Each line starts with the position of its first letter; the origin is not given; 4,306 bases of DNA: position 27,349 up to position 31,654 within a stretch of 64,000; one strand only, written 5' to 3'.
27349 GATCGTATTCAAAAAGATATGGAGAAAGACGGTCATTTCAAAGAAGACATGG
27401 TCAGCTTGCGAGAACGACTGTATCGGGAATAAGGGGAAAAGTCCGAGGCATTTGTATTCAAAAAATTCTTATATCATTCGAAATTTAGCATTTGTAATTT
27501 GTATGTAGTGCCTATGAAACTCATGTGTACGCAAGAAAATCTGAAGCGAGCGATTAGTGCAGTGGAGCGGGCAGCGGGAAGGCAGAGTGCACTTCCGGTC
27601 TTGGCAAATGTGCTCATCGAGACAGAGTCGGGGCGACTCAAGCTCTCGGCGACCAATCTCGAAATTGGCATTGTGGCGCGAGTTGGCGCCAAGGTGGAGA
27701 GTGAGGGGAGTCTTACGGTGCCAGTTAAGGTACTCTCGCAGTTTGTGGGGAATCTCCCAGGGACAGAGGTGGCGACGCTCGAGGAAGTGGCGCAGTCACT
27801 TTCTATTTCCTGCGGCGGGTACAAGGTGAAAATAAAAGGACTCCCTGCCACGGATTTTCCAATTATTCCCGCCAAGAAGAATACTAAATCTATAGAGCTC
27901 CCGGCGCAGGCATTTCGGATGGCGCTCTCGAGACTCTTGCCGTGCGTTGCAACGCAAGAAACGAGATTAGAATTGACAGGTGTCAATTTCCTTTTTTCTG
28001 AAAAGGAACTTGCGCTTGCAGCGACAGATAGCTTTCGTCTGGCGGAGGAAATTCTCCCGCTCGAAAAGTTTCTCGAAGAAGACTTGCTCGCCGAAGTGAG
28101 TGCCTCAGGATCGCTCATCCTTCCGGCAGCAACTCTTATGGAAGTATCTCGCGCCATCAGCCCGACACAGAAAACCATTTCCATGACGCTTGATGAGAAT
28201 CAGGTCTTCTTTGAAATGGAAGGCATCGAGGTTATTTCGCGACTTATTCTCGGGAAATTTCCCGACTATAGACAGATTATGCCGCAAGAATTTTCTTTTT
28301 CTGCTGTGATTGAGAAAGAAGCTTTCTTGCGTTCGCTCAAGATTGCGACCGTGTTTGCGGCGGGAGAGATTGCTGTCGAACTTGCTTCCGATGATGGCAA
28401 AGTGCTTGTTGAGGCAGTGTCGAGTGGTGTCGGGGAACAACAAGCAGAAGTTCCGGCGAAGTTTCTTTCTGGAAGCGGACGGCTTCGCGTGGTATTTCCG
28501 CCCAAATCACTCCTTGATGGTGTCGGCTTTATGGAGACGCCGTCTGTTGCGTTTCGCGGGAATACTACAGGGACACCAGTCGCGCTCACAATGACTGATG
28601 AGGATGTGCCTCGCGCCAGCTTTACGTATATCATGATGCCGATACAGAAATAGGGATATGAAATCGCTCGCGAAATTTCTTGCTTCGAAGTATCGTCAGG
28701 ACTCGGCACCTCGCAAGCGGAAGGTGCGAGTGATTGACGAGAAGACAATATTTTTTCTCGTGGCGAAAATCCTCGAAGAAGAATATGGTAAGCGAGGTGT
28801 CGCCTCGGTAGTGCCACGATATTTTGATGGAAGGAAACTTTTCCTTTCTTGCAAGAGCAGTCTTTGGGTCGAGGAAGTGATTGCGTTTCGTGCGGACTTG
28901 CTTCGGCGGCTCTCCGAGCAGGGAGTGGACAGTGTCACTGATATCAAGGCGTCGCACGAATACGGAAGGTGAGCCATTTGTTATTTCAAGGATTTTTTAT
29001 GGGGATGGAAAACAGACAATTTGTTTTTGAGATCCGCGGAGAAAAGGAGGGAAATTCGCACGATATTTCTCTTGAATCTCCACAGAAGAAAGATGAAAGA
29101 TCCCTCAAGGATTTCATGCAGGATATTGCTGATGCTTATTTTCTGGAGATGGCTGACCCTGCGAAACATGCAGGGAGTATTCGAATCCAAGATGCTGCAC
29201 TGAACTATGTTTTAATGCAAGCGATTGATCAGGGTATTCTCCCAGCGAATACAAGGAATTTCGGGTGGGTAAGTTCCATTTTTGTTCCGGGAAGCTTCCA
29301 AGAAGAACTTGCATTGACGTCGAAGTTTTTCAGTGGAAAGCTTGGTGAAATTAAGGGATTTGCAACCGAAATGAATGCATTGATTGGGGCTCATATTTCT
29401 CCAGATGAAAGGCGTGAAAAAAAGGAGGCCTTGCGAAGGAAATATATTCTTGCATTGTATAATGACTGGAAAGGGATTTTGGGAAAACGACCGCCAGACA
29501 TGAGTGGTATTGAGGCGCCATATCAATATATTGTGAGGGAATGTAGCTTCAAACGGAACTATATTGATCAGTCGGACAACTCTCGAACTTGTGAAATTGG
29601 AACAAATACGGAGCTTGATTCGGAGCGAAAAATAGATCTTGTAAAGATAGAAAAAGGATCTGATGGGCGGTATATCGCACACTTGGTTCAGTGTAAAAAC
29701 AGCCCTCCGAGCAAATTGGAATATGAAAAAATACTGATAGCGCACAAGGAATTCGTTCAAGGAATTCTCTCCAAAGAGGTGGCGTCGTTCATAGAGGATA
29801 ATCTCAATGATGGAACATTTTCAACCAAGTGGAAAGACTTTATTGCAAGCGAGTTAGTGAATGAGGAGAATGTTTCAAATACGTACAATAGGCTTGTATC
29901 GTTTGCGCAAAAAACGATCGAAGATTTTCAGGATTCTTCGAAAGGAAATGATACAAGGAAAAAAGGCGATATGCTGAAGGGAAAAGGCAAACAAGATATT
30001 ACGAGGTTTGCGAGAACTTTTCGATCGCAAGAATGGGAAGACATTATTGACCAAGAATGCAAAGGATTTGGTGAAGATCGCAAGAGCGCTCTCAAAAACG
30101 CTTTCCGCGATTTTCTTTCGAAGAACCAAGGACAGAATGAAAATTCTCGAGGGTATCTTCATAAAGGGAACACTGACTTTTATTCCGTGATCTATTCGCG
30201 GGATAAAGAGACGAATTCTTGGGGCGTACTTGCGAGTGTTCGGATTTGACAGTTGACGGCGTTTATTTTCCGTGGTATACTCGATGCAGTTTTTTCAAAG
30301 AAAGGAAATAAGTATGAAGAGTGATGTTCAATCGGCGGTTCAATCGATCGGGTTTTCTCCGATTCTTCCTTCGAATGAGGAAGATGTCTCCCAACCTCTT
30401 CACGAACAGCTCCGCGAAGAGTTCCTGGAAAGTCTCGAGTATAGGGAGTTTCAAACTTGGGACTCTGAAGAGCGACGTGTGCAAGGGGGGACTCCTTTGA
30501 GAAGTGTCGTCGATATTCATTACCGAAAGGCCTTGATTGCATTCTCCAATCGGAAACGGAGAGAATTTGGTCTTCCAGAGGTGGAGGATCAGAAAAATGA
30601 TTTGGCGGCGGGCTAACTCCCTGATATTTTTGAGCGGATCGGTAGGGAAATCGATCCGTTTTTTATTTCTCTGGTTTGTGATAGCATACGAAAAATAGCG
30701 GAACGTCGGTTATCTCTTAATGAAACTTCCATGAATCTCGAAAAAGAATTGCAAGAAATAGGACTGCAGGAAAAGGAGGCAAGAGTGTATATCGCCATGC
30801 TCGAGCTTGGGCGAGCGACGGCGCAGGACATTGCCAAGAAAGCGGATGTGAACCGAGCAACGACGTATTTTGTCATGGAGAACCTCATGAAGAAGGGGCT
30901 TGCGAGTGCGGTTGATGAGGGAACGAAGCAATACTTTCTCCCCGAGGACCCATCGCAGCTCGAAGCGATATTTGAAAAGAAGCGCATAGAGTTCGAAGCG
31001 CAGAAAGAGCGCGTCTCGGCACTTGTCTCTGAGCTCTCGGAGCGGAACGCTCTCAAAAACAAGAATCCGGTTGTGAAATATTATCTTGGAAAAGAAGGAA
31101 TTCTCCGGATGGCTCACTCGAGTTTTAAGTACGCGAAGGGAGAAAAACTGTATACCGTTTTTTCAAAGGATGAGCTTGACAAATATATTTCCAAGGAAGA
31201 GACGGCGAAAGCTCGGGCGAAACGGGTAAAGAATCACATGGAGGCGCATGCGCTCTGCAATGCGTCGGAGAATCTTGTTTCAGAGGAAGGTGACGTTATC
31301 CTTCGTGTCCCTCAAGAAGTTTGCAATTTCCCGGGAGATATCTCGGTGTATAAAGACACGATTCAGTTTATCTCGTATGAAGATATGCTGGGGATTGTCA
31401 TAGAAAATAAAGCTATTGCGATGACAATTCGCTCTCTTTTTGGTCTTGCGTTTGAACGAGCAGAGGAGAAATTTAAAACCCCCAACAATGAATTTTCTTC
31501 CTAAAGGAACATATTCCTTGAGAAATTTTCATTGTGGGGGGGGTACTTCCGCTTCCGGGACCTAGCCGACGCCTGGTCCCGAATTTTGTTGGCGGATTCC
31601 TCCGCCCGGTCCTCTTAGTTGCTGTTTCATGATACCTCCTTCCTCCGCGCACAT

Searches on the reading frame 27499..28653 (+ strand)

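Call 16: search_protein_families(library=pfam, proteins=[window:27499-28653:+], max_evalue=0.001)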
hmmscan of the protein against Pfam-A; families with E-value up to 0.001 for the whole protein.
window:27499-28653:+ (384 aa): 3 families
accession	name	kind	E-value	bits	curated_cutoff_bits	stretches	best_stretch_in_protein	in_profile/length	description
PF02767.21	DNA_pol3_beta_2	-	2.1e-26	92.9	27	2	134-256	2-116/116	DNA polymerase III beta subunit, central domain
PF00712.24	DNA_pol3_beta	-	1.6e-23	83.6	24.4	1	6-124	1-120/120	DNA polymerase III beta subunit, N-terminal domain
PF02768.20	DNA_pol3_beta_3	-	4.3e-11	43.1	27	1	258-382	1-120/121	DNA polymerase III beta subunit, C-terminal domain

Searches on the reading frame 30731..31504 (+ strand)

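Call 16: search_protein_families(library=pfam, proteins=[window:30731-31504:+], max_evalue=0.001)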
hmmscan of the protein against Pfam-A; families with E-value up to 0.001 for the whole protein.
window:30731-31504:+ (257 aa): 2 families
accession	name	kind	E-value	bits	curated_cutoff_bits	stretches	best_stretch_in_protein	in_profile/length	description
PF01978.25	TrmB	-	3.1e-17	62.6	25.6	1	7-68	1-62/68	Sugar-specific transcriptional regulator TrmB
PF03965.22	Penicillinase_R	-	0.00039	21.2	22.6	0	14-109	3-102/115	Penicillinase repressor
